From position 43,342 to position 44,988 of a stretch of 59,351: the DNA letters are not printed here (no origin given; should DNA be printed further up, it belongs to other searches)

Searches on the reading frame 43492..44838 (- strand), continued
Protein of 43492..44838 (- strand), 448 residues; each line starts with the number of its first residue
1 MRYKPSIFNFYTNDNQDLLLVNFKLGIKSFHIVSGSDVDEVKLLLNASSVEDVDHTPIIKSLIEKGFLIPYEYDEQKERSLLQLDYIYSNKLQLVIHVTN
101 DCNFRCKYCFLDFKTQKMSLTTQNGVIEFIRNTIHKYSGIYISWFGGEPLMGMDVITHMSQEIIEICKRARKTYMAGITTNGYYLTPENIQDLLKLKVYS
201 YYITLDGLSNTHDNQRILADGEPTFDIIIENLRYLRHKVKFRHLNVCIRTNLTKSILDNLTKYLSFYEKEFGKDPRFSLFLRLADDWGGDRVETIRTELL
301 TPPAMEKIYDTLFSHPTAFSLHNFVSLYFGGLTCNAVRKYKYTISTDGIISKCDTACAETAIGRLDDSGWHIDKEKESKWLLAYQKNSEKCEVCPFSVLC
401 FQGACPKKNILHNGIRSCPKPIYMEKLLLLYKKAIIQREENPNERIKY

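Call 28: find_related_loci(query=A2, collection=metagenome_contigs, flank=4000)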
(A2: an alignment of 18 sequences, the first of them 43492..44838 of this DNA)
Query A2 (448 aa) in metagenome_contigs; peptide patterns used: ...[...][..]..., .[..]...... (x = any residue, [..] = any of these).
233 stretches matched a pattern; 58 encode a relative of the query (tblastn E <= 1e-3); 58 distinct loci.
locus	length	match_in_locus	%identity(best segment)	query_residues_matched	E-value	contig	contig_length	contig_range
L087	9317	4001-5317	79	1-439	0e+0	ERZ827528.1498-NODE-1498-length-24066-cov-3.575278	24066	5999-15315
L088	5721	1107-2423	56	1-439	2e-176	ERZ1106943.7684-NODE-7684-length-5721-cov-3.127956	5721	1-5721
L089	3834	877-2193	56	1-439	0e+0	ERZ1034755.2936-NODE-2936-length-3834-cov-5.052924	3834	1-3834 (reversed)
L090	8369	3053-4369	56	1-439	8e-173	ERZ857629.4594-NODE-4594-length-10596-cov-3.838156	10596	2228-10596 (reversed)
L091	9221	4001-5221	39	1-406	1e-88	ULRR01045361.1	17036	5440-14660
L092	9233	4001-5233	38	1-411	3e-87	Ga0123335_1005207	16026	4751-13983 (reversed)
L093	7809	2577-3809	38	1-411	3e-87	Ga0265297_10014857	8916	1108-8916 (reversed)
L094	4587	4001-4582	55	1-194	2e-65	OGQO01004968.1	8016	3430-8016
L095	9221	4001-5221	34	2-408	5e-64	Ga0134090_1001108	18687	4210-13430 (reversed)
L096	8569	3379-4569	35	3-394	5e-61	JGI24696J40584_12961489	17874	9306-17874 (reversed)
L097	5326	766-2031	29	1-412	2e-56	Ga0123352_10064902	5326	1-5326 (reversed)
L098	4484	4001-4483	57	1-161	1e-55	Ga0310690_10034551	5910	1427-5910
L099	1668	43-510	57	1-156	2e-55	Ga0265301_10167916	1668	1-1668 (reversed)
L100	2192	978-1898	31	91-397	2e-39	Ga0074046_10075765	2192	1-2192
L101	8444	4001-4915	30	88-396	3e-38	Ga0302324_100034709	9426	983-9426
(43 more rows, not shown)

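Call 33: search_solved_structures(query=window:43492-44838:-, max_evalue=0.001, show_alignments=1)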
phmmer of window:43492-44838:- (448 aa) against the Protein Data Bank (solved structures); distinct sequences matched with E-value up to 0.001: 3.
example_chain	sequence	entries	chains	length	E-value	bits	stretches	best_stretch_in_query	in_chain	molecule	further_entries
5wgg_A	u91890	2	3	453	1.2e-19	73.7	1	58-259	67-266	Radical SAM domain protein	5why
2fb2_A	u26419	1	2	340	0.00039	22.6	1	93-302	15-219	Molybdenum cofactor biosynthesis protein A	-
1tv7_A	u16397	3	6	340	0.00073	21.7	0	94-302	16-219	Molybdenum cofactor biosynthesis protein A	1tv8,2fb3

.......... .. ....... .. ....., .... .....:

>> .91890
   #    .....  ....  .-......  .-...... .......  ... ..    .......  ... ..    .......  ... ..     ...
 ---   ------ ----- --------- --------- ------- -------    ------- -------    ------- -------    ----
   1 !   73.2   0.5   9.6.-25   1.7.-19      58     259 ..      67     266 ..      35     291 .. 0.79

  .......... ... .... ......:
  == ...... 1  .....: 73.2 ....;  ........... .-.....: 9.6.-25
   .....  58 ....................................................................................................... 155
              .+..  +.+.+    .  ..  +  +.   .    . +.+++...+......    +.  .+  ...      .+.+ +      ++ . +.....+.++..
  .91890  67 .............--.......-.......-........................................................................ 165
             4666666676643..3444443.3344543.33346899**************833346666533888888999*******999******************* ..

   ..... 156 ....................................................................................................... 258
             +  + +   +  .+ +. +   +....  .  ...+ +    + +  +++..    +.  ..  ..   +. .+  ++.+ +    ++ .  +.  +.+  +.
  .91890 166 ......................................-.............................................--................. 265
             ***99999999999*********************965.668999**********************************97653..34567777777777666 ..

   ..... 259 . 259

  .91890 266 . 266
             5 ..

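Call 52: search_protein_families(library=ncbifam, proteins=[L001:3831-5150:+, L092:3980-5344:+, L095:3992-5344:+, L007:5965-7344:+, L004:5989-7332:+, L036:834-2171:+, L006:5923-7350:+, L085:7001-8332:+], max_evalue=1e-30)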
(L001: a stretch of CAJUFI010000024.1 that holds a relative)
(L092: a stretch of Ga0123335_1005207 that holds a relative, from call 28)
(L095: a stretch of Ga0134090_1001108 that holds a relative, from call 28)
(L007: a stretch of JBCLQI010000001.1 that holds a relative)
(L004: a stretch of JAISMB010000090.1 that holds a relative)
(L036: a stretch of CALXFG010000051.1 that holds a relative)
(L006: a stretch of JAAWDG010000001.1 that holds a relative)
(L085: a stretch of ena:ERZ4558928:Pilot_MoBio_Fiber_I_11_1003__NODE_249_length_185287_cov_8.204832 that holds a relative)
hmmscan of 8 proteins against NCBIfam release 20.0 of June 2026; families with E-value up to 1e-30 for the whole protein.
L001:3831-5150:+ (440 aa): 5 families
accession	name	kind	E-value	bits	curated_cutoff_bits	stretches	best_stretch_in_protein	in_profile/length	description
TIGR04463.1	rSAM_vs_C_rich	equivalog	2.6e-49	168.2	525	1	12-415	5-402/438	TIGR04463 family radical SAM/SPASM RiPP maturase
TIGR04334.1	rSAM_Clo7bot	equivalog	1.2e-36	126.3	600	1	5-263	1-258/440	radical SAM/SPASM domain Clo7bot peptide maturase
NF052473.1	rSAM_FlmE_OhkG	exception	2.9e-36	125.2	500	1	5-266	2-279/481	FlmE/OhkG family radical SAM/SPASM peptide maturase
NF047865.1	rSAM_PapB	equivalog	3e-32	112.2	340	1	94-410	5-320/330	PapB family radical SAM/SPASM ranthipeptide maturase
NF038107.1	rSAM_NF038107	equivalog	3.3e-32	111.8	600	1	5-402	2-397/444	Cys-every-fifth radical SAM/SPASM peptide maturase CefB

L092:3980-5344:+ (455 aa): 6 families
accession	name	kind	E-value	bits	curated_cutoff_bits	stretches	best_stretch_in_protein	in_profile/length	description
TIGR04463.1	rSAM_vs_C_rich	equivalog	7.6e-62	209.5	525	1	15-418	1-400/438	TIGR04463 family radical SAM/SPASM RiPP maturase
NF038107.1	rSAM_NF038107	equivalog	9.1e-48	163.1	600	1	11-407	2-396/444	Cys-every-fifth radical SAM/SPASM peptide maturase CefB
TIGR04334.1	rSAM_Clo7bot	equivalog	1.5e-45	155.6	600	1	15-443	5-431/440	radical SAM/SPASM domain Clo7bot peptide maturase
TIGR04280.1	geopep_mat_rSAM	hypoth_equivalog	1.1e-40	139.9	400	1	9-425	2-402/428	geopeptide radical SAM maturase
NF052473.1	rSAM_FlmE_OhkG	exception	1.3e-39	136.3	500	1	11-420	2-436/481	FlmE/OhkG family radical SAM/SPASM peptide maturase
NF047865.1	rSAM_PapB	equivalog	5.3e-36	124.5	340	1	100-414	5-318/330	PapB family radical SAM/SPASM ranthipeptide maturase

L095:3992-5344:+ (451 aa): 6 families
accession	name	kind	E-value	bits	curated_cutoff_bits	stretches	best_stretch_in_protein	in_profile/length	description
TIGR04334.1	rSAM_Clo7bot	equivalog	3.9e-54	183.9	600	1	6-429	1-429/440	radical SAM/SPASM domain Clo7bot peptide maturase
NF038107.1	rSAM_NF038107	equivalog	1.4e-51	175.7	600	1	6-436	2-433/444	Cys-every-fifth radical SAM/SPASM peptide maturase CefB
TIGR04463.1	rSAM_vs_C_rich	equivalog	2e-51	175.1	525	1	10-413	1-400/438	TIGR04463 family radical SAM/SPASM RiPP maturase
NF047865.1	rSAM_PapB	equivalog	2.4e-36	125.6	340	1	94-410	5-319/330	PapB family radical SAM/SPASM ranthipeptide maturase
NF052473.1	rSAM_FlmE_OhkG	exception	2.8e-34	118.7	500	1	5-267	1-277/481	FlmE/OhkG family radical SAM/SPASM peptide maturase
TIGR04280.1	geopep_mat_rSAM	hypoth_equivalog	1.5e-33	116.4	400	1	39-403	33-389/428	geopeptide radical SAM maturase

L007:5965-7344:+ (460 aa): 6 families
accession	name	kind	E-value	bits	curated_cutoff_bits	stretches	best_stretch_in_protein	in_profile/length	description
TIGR04463.1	rSAM_vs_C_rich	equivalog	3.5e-51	174.3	525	1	17-423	1-395/438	TIGR04463 family radical SAM/SPASM RiPP maturase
NF038107.1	rSAM_NF038107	equivalog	3.2e-48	164.6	600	1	13-418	2-397/444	Cys-every-fifth radical SAM/SPASM peptide maturase CefB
TIGR04334.1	rSAM_Clo7bot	equivalog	1e-45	156.2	600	1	13-445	1-426/440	radical SAM/SPASM domain Clo7bot peptide maturase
NF052473.1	rSAM_FlmE_OhkG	exception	5.3e-40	137.5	500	1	12-311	1-311/481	FlmE/OhkG family radical SAM/SPASM peptide maturase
NF047865.1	rSAM_PapB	equivalog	8.4e-37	127.1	340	1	103-424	4-318/330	PapB family radical SAM/SPASM ranthipeptide maturase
TIGR04280.1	geopep_mat_rSAM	hypoth_equivalog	1.3e-33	116.6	400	1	72-419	53-390/428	geopeptide radical SAM maturase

L004:5989-7332:+ (448 aa): 6 families
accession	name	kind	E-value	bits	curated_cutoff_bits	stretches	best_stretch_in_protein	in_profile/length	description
TIGR04463.1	rSAM_vs_C_rich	equivalog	3.8e-49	167.6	525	1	16-412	9-403/438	TIGR04463 family radical SAM/SPASM RiPP maturase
NF038107.1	rSAM_NF038107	equivalog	8.4e-42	143.4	600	1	4-418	1-416/444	Cys-every-fifth radical SAM/SPASM peptide maturase CefB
TIGR04334.1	rSAM_Clo7bot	equivalog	2.9e-40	138.3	600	1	55-400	54-403/440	radical SAM/SPASM domain Clo7bot peptide maturase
NF052473.1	rSAM_FlmE_OhkG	exception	3.2e-36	125.1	500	1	9-263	6-274/481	FlmE/OhkG family radical SAM/SPASM peptide maturase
TIGR04280.1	geopep_mat_rSAM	hypoth_equivalog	5e-34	118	400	1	16-418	16-408/428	geopeptide radical SAM maturase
NF047865.1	rSAM_PapB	equivalog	5.7e-34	117.8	340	1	93-259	6-169/330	PapB family radical SAM/SPASM ranthipeptide maturase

L036:834-2171:+ (446 aa): 5 families
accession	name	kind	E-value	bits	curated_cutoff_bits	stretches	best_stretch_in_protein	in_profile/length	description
TIGR04463.1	rSAM_vs_C_rich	equivalog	1.9e-49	168.6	525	1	63-420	49-399/438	TIGR04463 family radical SAM/SPASM RiPP maturase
NF038107.1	rSAM_NF038107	equivalog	3.8e-39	134.7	600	1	25-415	9-400/444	Cys-every-fifth radical SAM/SPASM peptide maturase CefB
TIGR04334.1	rSAM_Clo7bot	equivalog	4.1e-39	134.5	600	1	65-433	59-424/440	radical SAM/SPASM domain Clo7bot peptide maturase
TIGR04280.1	geopep_mat_rSAM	hypoth_equivalog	4.4e-36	124.8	400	1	60-431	48-412/428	geopeptide radical SAM maturase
NF052473.1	rSAM_FlmE_OhkG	exception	9.7e-34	116.9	500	1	49-273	46-278/481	FlmE/OhkG family radical SAM/SPASM peptide maturase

L006:5923-7350:+ (476 aa): 6 families
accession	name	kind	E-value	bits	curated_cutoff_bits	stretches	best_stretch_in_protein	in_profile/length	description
TIGR04463.1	rSAM_vs_C_rich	equivalog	9e-46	156.5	525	1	32-468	1-428/438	TIGR04463 family radical SAM/SPASM RiPP maturase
NF038107.1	rSAM_NF038107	equivalog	1.5e-38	132.7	600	1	29-436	3-396/444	Cys-every-fifth radical SAM/SPASM peptide maturase CefB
NF052473.1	rSAM_FlmE_OhkG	exception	5.7e-37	127.5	500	1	28-286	2-266/481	FlmE/OhkG family radical SAM/SPASM peptide maturase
TIGR04334.1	rSAM_Clo7bot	equivalog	9.4e-36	123.4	600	1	117-454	87-419/440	radical SAM/SPASM domain Clo7bot peptide maturase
NF047865.1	rSAM_PapB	equivalog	5.7e-33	114.5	340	1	123-306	6-182/330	PapB family radical SAM/SPASM ranthipeptide maturase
TIGR04280.1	geopep_mat_rSAM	hypoth_equivalog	1.7e-31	109.7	400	0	83-274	46-236/428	geopeptide radical SAM maturase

L085:7001-8332:+ (444 aa): 5 families
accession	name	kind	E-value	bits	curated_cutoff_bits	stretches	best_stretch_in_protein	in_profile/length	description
TIGR04463.1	rSAM_vs_C_rich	equivalog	1.5e-42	145.9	525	1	47-413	38-402/438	TIGR04463 family radical SAM/SPASM RiPP maturase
TIGR04334.1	rSAM_Clo7bot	equivalog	3e-39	134.9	600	1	20-423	16-423/440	radical SAM/SPASM domain Clo7bot peptide maturase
NF038107.1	rSAM_NF038107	equivalog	8e-37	127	600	1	39-403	32-399/444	Cys-every-fifth radical SAM/SPASM peptide maturase CefB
NF052473.1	rSAM_FlmE_OhkG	exception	1.1e-31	110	500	1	11-265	11-274/481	FlmE/OhkG family radical SAM/SPASM peptide maturase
TIGR04280.1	geopep_mat_rSAM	hypoth_equivalog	9.4e-31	107.2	400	0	60-265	51-255/428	geopeptide radical SAM maturase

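Call 68: predict_structure(alignment_id=A1)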
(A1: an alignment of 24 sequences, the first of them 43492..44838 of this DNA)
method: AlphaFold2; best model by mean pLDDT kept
length: 448 residues; sequences in the alignment: 24
mean_pLDDT: 88.0   pTM: 0.86
mean pLDDT of the five models: 88.0, 87.9, 87.5, 87.1, 86.9
residues with pLDDT >= 90: 270; 70-90: 138; 50-70: 35; < 50: 5
segments of 3 or more residues with pLDDT < 50: 445-448
pLDDT, mean of each block of 10 residues (from residue 1): 93 94 87 92 93 81 94 91 90 96 78 81 96 97 95 97 98 97 95 97 95 91 96 96 92 94 95 91 80 85 87 86 69 79 95 89 92 93 73 79 75 61 83 86 48
secondary structure, 60 per line:
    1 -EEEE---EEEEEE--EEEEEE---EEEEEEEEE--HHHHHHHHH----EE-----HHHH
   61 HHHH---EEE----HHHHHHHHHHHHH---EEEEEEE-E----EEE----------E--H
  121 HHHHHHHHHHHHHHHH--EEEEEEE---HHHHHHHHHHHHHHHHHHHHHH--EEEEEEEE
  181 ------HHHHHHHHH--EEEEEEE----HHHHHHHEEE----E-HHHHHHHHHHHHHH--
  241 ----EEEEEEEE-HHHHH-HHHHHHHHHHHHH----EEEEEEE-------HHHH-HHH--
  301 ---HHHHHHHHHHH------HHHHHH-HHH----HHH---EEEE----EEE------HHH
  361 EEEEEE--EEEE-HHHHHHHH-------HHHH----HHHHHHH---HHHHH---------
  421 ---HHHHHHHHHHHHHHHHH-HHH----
elements in order: E2-5 E9-14 E17-22 E26-34 H37-45 H57-64 E68-70 H75-87 E91-97 E104-106 H120-136 E139-145 H149-170 E173-180 H187-195 E198-204 H209-215 E216-218 H225-238 E245-252 H254-258 H260-272 E277-283 H291-294 H304-314 H321-326 E341-344 E349-351 E361-366 E369-372 H374-381 H389-392 H397-403 H407-411 H424-440

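Call 70: fold_search(model_id=the predicted structure, library=pdb)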
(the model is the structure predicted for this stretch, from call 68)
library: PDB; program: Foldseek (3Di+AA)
matches with E <= 10: 1717; with E <= 0.001: 88
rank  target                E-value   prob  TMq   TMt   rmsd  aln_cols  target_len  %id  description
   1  5why_A                7.3e-20  1.00  0.67  0.71   8.1       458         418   18  Structural Insights into Thioether Bond Formation in the Biosynthesis of Sactipeptides (released 2017-07-26)
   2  5why_B                2.1e-18  1.00  0.63  0.67   9.0       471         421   17  Structural Insights into Thioether Bond Formation in the Biosynthesis of Sactipeptides (released 2017-07-26)
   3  5wgg_A                4.4e-18  1.00  0.68  0.69   5.8       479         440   19  Structural Insights into Thioether Bond Formation in the Biosynthesis of Sactipeptides (released 2017-07-26)
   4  4k36_A                1.1e-13  1.00  0.56  0.64   5.6       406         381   16  His6 tagged anSMEcpe with bound AdoMet (released 2013-05-08)
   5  4k39_A                1.7e-13  1.00  0.55  0.67   5.8       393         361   17  Native anSMEcpe with bound AdoMet and Cp18Cys peptide (released 2013-05-08)
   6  4k37_A                1.7e-13  1.00  0.55  0.66   6.0       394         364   17  Native anSMEcpe with bound AdoMet (released 2013-05-08)
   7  4k37_B                3.4e-13  1.00  0.57  0.67   5.3       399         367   17  Native anSMEcpe with bound AdoMet (released 2013-05-08)
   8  4k36_B                5.7e-13  1.00  0.56  0.67   5.5       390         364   16  His6 tagged anSMEcpe with bound AdoMet (released 2013-05-08)
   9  4k39_B                6.0e-13  1.00  0.54  0.65   5.9       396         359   17  Native anSMEcpe with bound AdoMet and Cp18Cys peptide (released 2013-05-08)
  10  4k38_B                1.3e-12  1.00  0.57  0.69   5.4       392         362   17  Native anSMEcpe with bound AdoMet and Kp18Cys peptide (released 2013-05-08)
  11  4k38_A                1.8e-12  1.00  0.57  0.68   5.1       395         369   16  Native anSMEcpe with bound AdoMet and Kp18Cys peptide (released 2013-05-08)
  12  5v1t_A                1.1e-11  1.00  0.43  0.44  14.3       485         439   16  Crystal structure of Streptococcus suis SuiB bound to precursor peptide SuiA (released 2017-08-30)
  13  9gm3_C                1.6e-11  1.00  0.54  0.63   5.9       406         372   15  Crystal structure of the complex formed between the radical SAM protein ChlB and the leader region of its precursor su (released 2025-06-25)
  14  9gm3_A                2.6e-11  1.00  0.54  0.63   5.9       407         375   15  Crystal structure of the complex formed between the radical SAM protein ChlB and the leader region of its precursor su (released 2025-06-25)
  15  9gmc_A                2.8e-11  1.00  0.54  0.64   5.8       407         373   16  Crystal structure of the complex formed between the radical SAM protein ChlB and the R3A mutant of ChlA (released 2025-06-25)
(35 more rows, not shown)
